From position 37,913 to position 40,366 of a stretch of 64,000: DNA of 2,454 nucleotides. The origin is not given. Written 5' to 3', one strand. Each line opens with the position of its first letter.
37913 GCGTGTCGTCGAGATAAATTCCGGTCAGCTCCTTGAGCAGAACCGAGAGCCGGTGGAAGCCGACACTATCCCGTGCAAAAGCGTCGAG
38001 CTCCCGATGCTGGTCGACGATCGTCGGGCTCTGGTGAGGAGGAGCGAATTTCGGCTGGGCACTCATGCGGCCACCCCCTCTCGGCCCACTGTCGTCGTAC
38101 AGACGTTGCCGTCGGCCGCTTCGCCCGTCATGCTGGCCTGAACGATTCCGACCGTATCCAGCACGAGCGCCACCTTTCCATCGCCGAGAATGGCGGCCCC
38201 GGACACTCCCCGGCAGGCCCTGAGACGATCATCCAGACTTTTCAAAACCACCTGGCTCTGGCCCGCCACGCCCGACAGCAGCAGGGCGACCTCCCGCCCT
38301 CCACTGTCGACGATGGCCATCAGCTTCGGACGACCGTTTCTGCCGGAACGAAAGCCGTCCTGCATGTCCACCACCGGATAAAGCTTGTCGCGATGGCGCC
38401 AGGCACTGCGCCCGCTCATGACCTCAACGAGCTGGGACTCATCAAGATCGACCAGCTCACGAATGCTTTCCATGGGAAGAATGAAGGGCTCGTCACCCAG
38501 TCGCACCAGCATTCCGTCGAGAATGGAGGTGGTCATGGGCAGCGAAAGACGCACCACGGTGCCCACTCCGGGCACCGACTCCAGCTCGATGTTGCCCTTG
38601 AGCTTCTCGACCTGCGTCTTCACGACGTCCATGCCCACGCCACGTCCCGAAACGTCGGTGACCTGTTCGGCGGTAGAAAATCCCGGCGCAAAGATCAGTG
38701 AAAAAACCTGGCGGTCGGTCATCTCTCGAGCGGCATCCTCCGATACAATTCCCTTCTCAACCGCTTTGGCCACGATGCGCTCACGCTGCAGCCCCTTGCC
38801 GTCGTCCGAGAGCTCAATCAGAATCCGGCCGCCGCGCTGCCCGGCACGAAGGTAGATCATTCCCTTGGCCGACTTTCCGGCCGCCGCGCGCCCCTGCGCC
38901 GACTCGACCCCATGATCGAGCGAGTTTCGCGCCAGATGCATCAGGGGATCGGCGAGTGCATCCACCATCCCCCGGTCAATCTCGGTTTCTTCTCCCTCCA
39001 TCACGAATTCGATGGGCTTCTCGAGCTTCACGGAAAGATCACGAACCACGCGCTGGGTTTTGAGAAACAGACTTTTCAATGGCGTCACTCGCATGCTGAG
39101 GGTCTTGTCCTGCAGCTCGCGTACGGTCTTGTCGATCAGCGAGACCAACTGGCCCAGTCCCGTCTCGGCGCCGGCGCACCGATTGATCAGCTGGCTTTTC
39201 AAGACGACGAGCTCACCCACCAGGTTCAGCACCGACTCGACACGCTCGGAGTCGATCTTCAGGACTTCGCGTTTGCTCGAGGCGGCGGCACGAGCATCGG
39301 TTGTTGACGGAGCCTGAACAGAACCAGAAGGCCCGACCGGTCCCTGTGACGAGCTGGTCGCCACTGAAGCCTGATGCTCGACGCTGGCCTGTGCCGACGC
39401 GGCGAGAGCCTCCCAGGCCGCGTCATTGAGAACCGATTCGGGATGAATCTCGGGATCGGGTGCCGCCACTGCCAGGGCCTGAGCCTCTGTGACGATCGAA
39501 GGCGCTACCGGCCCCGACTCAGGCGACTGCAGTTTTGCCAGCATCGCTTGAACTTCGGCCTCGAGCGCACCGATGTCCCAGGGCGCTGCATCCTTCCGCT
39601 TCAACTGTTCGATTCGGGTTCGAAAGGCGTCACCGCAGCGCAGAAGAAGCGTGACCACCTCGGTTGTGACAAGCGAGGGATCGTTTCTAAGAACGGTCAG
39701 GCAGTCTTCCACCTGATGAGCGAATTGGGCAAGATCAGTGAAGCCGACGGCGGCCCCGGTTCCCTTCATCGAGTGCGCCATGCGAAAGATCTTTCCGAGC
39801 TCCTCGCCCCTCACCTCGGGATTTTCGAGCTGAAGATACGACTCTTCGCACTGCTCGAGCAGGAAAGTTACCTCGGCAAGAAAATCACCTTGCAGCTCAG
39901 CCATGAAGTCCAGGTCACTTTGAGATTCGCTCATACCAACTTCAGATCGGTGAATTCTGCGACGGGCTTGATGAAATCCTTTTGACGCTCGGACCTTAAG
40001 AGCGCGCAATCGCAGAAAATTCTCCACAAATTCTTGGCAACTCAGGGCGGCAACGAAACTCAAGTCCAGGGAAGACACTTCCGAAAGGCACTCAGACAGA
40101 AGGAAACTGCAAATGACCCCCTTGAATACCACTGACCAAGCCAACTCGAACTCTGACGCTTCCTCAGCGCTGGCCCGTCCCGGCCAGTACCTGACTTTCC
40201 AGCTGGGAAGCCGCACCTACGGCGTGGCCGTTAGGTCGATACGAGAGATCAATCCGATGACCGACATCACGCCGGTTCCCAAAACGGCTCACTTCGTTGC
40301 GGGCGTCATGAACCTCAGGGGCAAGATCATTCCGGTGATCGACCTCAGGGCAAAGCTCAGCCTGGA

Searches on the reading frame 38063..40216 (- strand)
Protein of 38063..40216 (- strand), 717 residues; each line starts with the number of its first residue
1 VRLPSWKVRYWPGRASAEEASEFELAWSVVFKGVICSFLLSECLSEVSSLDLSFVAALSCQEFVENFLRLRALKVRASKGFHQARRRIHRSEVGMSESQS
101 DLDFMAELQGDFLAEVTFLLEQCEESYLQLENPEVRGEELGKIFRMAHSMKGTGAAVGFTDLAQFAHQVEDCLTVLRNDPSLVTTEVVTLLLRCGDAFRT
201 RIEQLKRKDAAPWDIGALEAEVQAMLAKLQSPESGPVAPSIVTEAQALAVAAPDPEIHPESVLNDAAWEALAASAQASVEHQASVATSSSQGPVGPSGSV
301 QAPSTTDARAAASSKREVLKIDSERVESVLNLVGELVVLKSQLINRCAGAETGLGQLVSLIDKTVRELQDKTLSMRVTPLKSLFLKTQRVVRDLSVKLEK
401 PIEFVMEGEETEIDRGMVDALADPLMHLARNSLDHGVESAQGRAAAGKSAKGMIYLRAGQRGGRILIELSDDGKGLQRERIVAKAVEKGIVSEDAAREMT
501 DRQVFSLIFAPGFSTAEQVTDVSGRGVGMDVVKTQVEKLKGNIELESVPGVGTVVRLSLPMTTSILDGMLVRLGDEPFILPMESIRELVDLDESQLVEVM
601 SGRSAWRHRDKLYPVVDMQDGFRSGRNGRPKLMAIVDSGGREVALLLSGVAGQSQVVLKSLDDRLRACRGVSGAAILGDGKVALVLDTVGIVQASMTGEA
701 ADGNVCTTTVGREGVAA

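Call 79: search_protein_families(library=pfam, proteins=[window:38063-40216:-], max_evalue=0.00001)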
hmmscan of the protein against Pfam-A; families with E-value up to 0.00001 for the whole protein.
window:38063-40216:- (717 aa): 4 families
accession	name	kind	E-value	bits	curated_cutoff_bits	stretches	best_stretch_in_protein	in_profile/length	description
PF01584.24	CheW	-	3e-20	72.7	23.5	1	568-694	2-136/138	CheW-like domain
PF02518.31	HATPase_c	-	1.9e-15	57.7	26.4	1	423-562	4-110/111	Histidine kinase-, DNA gyrase B-, and HSP90-like ATPase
PF01627.28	Hpt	-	2.6e-12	47.2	24.6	1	108-206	2-82/84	Hpt domain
PF02895.20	H-kinase_dim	-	6.3e-07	30.2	23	1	317-375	2-68/68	Signal transducing histidine kinase, homodimeric domain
